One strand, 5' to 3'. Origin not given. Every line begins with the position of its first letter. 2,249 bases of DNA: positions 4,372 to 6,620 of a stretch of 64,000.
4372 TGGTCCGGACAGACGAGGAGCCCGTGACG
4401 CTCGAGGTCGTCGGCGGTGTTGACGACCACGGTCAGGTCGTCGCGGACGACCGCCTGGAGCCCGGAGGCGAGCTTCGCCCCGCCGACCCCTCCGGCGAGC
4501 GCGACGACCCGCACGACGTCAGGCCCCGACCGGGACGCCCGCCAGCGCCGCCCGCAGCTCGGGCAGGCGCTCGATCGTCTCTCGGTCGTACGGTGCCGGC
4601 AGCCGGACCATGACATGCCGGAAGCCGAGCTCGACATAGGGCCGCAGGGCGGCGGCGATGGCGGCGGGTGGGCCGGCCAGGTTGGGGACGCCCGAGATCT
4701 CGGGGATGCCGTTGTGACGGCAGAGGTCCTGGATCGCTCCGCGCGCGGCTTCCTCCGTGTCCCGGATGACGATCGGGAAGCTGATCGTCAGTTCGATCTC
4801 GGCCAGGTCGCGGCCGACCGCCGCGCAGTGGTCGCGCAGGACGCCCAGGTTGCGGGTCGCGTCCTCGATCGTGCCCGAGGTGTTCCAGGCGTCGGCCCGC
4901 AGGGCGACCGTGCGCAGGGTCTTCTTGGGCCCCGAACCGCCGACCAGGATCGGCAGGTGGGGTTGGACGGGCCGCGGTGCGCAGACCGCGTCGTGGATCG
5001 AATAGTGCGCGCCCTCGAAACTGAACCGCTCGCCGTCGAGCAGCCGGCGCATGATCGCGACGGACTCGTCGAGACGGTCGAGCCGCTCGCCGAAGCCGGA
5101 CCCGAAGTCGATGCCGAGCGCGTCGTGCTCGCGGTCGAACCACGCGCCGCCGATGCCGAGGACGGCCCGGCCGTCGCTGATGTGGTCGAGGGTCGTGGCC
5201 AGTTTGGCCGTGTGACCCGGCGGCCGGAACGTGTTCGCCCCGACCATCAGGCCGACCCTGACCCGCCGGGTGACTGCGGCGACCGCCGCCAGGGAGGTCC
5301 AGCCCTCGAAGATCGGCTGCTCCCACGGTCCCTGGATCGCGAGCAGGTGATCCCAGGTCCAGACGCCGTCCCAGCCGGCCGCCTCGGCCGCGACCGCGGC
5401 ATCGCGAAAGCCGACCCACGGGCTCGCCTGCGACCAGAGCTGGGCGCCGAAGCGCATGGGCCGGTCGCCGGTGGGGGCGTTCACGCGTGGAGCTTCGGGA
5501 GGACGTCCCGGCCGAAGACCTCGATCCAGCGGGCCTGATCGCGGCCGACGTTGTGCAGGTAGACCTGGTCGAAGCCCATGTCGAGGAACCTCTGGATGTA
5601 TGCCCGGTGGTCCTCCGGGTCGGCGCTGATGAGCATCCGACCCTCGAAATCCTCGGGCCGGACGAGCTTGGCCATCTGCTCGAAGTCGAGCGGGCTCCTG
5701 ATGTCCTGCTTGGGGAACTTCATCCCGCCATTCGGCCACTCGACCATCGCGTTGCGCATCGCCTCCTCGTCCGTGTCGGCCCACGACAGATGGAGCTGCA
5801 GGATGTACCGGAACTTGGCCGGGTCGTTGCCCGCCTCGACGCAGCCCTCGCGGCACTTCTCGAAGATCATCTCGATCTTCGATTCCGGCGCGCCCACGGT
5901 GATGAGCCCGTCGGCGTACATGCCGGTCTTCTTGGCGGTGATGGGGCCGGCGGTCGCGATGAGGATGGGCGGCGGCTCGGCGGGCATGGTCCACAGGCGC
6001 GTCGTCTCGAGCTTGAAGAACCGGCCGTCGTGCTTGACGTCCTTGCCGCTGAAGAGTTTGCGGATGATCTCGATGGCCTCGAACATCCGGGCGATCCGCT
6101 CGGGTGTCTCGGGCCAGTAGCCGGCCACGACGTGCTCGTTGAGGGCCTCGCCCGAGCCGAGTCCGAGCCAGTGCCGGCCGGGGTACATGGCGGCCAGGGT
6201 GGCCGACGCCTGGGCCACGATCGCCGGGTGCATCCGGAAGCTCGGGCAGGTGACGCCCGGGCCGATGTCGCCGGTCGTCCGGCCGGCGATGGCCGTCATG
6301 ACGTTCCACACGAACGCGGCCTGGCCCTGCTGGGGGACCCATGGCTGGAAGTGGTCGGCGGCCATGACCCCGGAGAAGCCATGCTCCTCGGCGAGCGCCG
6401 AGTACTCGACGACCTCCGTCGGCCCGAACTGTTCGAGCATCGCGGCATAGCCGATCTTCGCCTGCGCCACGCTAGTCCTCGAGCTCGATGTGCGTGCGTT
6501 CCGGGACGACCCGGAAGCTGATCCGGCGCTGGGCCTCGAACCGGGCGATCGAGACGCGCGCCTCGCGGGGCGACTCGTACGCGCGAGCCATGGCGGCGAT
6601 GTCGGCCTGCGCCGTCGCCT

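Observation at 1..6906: Eight co-oriented genes combine F420 biosynthesis (cofD, cofC, cofE), F420 reduction (fgd), F420-dependent reductases and trxB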

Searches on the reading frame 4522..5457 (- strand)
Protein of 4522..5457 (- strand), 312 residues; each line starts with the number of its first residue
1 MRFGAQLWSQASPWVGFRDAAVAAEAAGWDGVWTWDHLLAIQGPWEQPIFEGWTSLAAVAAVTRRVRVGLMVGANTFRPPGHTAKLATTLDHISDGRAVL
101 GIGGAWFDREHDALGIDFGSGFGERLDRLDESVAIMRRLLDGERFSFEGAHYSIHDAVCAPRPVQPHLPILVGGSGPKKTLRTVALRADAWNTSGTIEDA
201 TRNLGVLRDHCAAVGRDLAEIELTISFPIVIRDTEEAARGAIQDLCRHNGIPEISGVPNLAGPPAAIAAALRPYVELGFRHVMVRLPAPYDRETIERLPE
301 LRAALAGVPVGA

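Call 8: search_protein_families(library=ncbifam, proteins=[window:4522-5457:-], max_evalue=0.00001)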
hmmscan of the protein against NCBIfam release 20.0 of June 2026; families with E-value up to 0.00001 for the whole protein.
window:4522-5457:- (312 aa): 27 families (the best 25 are shown)
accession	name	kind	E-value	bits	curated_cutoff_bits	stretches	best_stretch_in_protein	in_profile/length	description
TIGR03560.1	F420_Rv1855c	subfamily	1.7e-69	234.1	231.4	1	14-225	12-226/227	TIGR03560 family F420-dependent LLM class oxidoreductase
TIGR03856.1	F420_MSMEG_2906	subfamily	6.5e-52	176.6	243.7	1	2-228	2-211/249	LLM class F420-dependent oxidoreductase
TIGR03619.1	F420_Rv2161c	subfamily_domain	1.8e-45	155.5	166.9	1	19-285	2-246/247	TIGR03619 family F420-dependent LLM class oxidoreductase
TIGR03621.1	F420_MSMEG_2516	subfamily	3.5e-36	124.9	213.15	1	1-271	1-265/295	TIGR03621 family F420-dependent LLM class oxidoreductase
TIGR04021.1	LLM_DMSO2_sfnG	equivalog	5.1e-23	82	382.95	1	20-251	33-258/350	dimethylsulfone monooxygenase SfnG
TIGR04465.1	ArgArg_F420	equivalog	4.8e-22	78.5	470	1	20-241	65-282/364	F420-dependent hydroxymycolic acid dehydrogenase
NF002619.0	PRK02271.1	equivalog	1.2e-21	77.4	276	1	18-241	17-225/329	5,10-methylenetetrahydromethanopterin reductase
TIGR03557.1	F420_G6P_family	subfamily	3.5e-21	75.7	210.4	1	20-193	18-187/316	TIGR03557 family F420-dependent LLM class oxidoreductase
TIGR03571.1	lucif_BA3436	subfamily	6.5e-21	74.9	303.9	1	20-194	36-207/304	TIGR03571 family LLM class oxidoreductase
TIGR03555.1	F420_mer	equivalog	1.7e-20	73.7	348.7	1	24-241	21-224/325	5,10-methylenetetrahydromethanopterin reductase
TIGR03565.1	alk_sulf_monoox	equivalog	3.5e-20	72.3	518.2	1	17-248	29-246/346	FMNH2-dependent alkanesulfonate monooxygenase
NF001939.1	PRK00719.1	subfamily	1e-19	70.6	510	1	17-248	29-246/373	alkanesulfonate monooxygenase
TIGR03559.1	F420_Rv3520c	subfamily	8.6e-18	64.5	335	1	13-239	11-236/325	LLM class F420-dependent oxidoreductase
TIGR03612.1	RutA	equivalog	1.9e-17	63.8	498.3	1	49-242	64-256/355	pyrimidine utilization protein A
TIGR03860.1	FMN_nitrolo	subfamily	8.7e-17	61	279.7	1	18-141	32-161/422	NtaA/DmoA family FMN-dependent monooxygenase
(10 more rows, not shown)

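Call 9: search_protein_families(library=pfam, proteins=[window:4522-5457:-], max_evalue=0.001)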
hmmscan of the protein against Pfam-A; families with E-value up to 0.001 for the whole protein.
window:4522-5457:- (312 aa): 1 family
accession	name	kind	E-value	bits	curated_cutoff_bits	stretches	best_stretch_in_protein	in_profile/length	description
PF00296.26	Bac_luciferase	-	3e-50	171.8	27.9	1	12-246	20-245/314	Luciferase-like monooxygenase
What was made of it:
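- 4519..5457 (-): LLM2, a TIGR03560-family F420-dependent luciferase-like oxidoreductase, 312 aa, substrate unknown. TIGR03560 234.1 vs 231.4 (marginal); Bac_luciferase (calls 8, 9).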

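Call 29: search_solved_structures(query=window:4522-5457:-, max_evalue=1e-8, show_alignments=1)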
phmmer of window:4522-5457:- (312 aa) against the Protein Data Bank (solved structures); distinct sequences matched with E-value up to 1e-8: 21.
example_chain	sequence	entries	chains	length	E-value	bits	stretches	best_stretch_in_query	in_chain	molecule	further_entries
3rao_A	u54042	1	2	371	9.9e-24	87.4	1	20-238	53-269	Putative Luciferase-like Monooxygenase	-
8qq8_A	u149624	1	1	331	4.5e-21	78.6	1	53-240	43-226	5,10-methylenetetrahydromethanopterin reductase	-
8qpl_A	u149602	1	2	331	4.6e-21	78.6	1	53-240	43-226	5,10-methylenetetrahydromethanopterin reductase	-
8qpm_A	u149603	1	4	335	4.7e-21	78.6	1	53-240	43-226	5,10-methylenetetrahydromethanopterin reductase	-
8vw6_A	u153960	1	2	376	1.9e-18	70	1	45-242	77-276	Alkanesulfonate monooxygenase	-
9fp4_A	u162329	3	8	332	1.3e-17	67.2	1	21-245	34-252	F420-dependent hydroxymycolic acid dehydrogenase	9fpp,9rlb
7jv3_A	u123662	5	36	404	4.2e-16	62.3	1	48-249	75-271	Alkanesulfonate monooxygenase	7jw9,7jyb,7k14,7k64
5lxe_A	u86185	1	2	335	4.6e-14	55.6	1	19-231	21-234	F420-dependent glucose-6-phosphate dehydrogenase 1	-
6sgg_AAA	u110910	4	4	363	3.2e-13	52.8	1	50-177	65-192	Pyrimidine monooxygenase RutA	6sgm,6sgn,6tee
6sgl_AAA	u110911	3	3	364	3.2e-13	52.8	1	50-177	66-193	Pyrimidine monooxygenase RutA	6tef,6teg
5wan_A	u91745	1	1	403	4e-13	52.5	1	50-177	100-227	Pyrimidine monooxygenase RutA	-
8t0u_A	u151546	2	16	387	2.3e-12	50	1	18-246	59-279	FMNH(2)-dependent dimethylsulfone monooxygenase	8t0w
1f07_A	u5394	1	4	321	5.4e-12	48.8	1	53-234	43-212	COENZYME F420-DEPENDENT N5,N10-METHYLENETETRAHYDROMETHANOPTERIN REDUCTASE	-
3b4y_A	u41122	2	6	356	9.2e-12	48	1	19-229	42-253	PROBABLE F420-DEPENDENT GLUCOSE-6-PHOSPHATE DEHYDROGENASE FGD1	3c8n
6ak1_A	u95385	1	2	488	1.4e-11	47.5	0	19-143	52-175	Dimethyl-sulfide monooxygenase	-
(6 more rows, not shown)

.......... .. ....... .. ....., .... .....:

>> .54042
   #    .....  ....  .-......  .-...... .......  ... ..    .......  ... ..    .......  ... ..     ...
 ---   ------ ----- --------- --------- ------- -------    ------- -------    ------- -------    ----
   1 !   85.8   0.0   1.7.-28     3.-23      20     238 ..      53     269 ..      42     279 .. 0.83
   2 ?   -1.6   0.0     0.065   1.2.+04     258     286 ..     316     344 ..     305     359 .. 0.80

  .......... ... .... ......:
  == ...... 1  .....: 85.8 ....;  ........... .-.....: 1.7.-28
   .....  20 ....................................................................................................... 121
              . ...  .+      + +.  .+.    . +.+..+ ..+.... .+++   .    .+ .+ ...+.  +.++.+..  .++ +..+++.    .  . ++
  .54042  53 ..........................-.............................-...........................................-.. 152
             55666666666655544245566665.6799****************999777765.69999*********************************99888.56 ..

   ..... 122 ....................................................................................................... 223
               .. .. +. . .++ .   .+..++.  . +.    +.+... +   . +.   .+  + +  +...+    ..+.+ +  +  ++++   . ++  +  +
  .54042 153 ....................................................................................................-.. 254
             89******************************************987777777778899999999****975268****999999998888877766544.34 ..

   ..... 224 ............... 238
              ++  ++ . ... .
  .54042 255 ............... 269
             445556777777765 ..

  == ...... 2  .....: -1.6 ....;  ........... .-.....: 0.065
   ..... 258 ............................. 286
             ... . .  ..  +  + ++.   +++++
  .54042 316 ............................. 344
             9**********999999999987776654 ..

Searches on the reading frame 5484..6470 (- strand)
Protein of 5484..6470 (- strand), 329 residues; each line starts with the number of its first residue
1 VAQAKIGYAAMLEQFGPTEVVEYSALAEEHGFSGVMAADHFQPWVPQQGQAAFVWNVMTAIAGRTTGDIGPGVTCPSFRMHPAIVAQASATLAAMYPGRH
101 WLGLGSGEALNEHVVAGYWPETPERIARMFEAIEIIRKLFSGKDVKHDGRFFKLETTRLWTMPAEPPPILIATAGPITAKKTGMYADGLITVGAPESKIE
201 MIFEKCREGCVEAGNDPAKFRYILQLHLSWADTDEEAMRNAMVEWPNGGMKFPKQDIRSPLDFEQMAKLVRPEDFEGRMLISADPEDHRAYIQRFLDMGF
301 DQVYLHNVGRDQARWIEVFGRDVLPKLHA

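Call 8: search_protein_families(library=ncbifam, proteins=[window:5484-6470:-], max_evalue=0.00001)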
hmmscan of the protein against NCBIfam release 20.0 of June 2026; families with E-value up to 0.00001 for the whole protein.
window:5484-6470:- (329 aa): 24 families
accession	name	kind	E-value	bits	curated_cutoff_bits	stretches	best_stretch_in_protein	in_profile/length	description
TIGR03885.1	flavin_revert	hypoth_equivalog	1.1e-95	320.5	398.7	1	6-327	1-315/315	TIGR03885 family FMN-dependent LLM class oxidoreductase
TIGR03557.1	F420_G6P_family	subfamily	2e-89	299.8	210.4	1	6-328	1-315/316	TIGR03557 family F420-dependent LLM class oxidoreductase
TIGR03554.1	F420_G6P_DH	equivalog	8.1e-67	225.6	420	1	4-327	2-330/331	glucose-6-phosphate dehydrogenase (coenzyme-F420)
TIGR04465.1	ArgArg_F420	equivalog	3.5e-57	194.1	470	1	5-328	47-364/364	F420-dependent hydroxymycolic acid dehydrogenase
TIGR03560.1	F420_Rv1855c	subfamily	3.9e-28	98.8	231.4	1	20-222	15-224/227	TIGR03560 family F420-dependent LLM class oxidoreductase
TIGR03619.1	F420_Rv2161c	subfamily_domain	1e-27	97.3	166.9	1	22-245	2-235/247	TIGR03619 family F420-dependent LLM class oxidoreductase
TIGR03555.1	F420_mer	equivalog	2.6e-27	96.1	348.7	1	17-241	11-224/325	5,10-methylenetetrahydromethanopterin reductase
NF002619.0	PRK02271.1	equivalog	2.7e-27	95.9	276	1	18-241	14-226/329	5,10-methylenetetrahydromethanopterin reductase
TIGR03842.1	F420_CPS_4043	hypoth_equivalog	5.5e-21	75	295.45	1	17-224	12-202/329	TIGR03842 family LLM class F420-dependent oxidoreductase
TIGR04024.1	F420_NP1902A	hypoth_equivalog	1.9e-18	66.3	345.4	1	17-221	14-208/330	TIGR04024 family LLM class F420-dependent oxidoreductase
TIGR03621.1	F420_MSMEG_2516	subfamily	1.1e-16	60.9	213.15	1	17-187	13-171/295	TIGR03621 family F420-dependent LLM class oxidoreductase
TIGR03857.1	F420_MSMEG_2249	hypoth_equivalog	2.8e-16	59.7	218.4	1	57-224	45-210/329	TIGR03857 family LLM class F420-dependent oxidoreductase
TIGR03564.1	F420_MSMEG_4879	subfamily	8.6e-16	58.3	234.25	1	44-209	17-181/265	TIGR03564 family F420-dependent LLM class oxidoreductase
TIGR03854.1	F420_MSMEG_3544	hypoth_equivalog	1.3e-13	50.9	295.6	1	68-239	58-227/290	TIGR03854 family LLM class F420-dependent oxidoreductase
TIGR04021.1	LLM_DMSO2_sfnG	equivalog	2.6e-12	46.8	382.95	1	77-237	85-245/350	dimethylsulfone monooxygenase SfnG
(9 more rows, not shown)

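Call 9: search_protein_families(library=pfam, proteins=[window:5484-6470:-], max_evalue=0.001)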
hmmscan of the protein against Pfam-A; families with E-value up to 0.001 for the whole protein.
window:5484-6470:- (329 aa): 1 family
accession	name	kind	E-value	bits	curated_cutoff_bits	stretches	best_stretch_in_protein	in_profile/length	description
PF00296.26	Bac_luciferase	-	6.1e-58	197.1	27.9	1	10-302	15-314/314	Luciferase-like monooxygenase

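Call 24: search_solved_structures(query=window:5484-6470:-, max_evalue=1e-10, show_alignments=3)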
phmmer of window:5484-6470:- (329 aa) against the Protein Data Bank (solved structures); distinct sequences matched with E-value up to 1e-10: 11.
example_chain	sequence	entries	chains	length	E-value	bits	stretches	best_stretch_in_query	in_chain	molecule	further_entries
9hav_A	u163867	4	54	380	1.3e-124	419.1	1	3-327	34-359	Luciferase family protein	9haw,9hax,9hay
5lxe_A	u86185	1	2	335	1.2e-65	225.3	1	5-328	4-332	F420-dependent glucose-6-phosphate dehydrogenase 1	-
3b4y_A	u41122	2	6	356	4.3e-62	213.6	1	1-328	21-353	PROBABLE F420-DEPENDENT GLUCOSE-6-PHOSPHATE DEHYDROGENASE FGD1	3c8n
1rhc_A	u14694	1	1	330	2.5e-52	181.5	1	4-326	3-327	F420-dependent alcohol dehydrogenase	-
9fp4_A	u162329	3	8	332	3.4e-49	171.2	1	5-327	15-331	F420-dependent hydroxymycolic acid dehydrogenase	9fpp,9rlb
1z69_A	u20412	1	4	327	1.3e-19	74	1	19-220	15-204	Coenzyme F420-dependent N(5),N(10)-methylenetetrahydromethanopterin reductase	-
8qq8_A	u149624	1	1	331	1.8e-19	73.5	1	21-217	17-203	5,10-methylenetetrahydromethanopterin reductase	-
8qpl_A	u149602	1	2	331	2.3e-19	73.2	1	22-216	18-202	5,10-methylenetetrahydromethanopterin reductase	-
8qpm_A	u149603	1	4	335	2.3e-19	73.1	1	22-217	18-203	5,10-methylenetetrahydromethanopterin reductase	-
1ezw_A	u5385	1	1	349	6.3e-15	58.6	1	4-217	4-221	COENZYME F420-DEPENDENT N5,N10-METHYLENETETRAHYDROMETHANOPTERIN REDUCTASE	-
1f07_A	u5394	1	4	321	4.7e-11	45.8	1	20-221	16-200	COENZYME F420-DEPENDENT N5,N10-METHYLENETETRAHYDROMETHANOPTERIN REDUCTASE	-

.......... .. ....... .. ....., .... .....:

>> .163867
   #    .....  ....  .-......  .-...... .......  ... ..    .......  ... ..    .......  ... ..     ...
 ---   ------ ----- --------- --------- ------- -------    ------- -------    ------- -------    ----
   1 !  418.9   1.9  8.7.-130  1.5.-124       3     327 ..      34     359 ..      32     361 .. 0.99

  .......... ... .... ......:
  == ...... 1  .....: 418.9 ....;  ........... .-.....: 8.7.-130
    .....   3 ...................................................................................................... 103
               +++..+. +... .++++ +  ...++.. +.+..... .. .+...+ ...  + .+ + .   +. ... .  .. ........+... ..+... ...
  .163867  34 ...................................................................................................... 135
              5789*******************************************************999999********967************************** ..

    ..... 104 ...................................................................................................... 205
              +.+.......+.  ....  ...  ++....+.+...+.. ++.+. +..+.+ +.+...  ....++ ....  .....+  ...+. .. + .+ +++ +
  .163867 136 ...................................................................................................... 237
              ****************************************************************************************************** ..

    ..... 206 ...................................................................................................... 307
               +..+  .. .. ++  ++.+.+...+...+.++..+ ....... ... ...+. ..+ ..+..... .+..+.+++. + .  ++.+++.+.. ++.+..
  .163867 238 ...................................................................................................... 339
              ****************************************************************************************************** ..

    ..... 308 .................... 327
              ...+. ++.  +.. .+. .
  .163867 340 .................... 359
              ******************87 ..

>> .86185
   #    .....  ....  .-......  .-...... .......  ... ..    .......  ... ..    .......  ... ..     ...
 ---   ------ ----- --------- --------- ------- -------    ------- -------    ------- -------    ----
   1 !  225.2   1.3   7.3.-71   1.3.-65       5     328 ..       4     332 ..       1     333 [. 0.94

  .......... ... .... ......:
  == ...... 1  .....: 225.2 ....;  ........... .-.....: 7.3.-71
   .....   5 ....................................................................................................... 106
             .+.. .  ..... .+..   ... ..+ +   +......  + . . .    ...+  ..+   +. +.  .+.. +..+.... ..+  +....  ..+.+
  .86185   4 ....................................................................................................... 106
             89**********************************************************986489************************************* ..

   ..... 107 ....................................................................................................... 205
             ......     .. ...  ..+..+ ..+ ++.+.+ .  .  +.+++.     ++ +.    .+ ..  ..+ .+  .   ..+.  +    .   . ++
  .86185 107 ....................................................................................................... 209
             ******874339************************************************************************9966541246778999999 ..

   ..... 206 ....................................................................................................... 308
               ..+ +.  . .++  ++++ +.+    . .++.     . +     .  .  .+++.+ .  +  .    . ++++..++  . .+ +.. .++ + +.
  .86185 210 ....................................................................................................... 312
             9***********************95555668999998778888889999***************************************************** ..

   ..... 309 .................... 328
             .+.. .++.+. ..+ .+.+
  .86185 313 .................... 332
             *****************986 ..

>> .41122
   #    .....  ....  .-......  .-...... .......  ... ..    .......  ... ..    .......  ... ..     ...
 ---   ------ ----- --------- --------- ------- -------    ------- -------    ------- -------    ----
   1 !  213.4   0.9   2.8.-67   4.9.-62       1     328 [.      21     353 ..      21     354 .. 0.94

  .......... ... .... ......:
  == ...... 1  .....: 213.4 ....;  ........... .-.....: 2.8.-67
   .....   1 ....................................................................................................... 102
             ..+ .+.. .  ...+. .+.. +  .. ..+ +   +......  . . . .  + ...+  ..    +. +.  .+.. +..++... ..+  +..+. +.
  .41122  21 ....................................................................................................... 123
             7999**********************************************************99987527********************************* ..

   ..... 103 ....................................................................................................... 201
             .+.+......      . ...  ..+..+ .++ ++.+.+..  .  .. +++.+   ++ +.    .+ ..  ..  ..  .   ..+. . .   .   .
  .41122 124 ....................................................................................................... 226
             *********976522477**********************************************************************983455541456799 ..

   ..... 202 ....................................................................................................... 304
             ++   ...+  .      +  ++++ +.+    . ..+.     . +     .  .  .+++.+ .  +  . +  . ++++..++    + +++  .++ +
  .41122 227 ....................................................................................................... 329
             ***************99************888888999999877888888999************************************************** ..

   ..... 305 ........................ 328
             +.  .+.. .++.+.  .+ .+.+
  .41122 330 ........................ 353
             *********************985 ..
